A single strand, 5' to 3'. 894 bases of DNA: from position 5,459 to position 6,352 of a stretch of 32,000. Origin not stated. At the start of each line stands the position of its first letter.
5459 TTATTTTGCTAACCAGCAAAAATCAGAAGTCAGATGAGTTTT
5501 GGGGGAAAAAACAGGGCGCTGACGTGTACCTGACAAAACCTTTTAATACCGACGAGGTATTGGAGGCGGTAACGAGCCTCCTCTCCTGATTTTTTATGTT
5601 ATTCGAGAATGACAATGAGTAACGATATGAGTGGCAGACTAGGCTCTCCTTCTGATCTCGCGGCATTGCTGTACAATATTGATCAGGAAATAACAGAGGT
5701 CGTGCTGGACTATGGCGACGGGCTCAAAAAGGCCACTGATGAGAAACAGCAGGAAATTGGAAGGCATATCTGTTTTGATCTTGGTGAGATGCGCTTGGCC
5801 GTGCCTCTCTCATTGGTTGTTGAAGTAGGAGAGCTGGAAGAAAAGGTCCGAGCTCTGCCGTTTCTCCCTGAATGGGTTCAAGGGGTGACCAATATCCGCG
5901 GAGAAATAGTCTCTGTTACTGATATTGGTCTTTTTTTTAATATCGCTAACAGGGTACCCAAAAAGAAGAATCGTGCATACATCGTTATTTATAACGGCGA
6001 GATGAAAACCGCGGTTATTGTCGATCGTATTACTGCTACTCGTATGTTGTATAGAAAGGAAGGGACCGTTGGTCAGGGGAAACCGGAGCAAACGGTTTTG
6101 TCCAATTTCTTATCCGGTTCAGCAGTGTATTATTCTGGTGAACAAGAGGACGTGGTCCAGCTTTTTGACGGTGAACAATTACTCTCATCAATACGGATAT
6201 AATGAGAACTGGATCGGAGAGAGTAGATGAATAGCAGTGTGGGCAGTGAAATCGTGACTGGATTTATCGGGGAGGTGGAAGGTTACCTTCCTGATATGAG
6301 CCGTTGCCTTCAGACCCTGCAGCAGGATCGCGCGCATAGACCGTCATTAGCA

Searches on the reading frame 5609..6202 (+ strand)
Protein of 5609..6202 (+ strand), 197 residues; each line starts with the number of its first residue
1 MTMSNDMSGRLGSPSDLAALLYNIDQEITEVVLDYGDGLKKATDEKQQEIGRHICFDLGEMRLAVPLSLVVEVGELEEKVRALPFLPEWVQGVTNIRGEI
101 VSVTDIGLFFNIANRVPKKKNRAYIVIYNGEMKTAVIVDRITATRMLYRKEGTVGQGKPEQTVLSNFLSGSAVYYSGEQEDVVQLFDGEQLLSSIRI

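Call 88: search_protein_families(library=pfam, proteins=[window:5609-6202:+], max_evalue=0.001)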
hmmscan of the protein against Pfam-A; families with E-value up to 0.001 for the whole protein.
window:5609-6202:+ (197 aa): 1 family
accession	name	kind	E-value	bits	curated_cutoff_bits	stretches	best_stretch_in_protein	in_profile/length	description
PF01584.24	CheW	-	8e-19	68.1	23.5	1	54-195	3-137/138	CheW-like domain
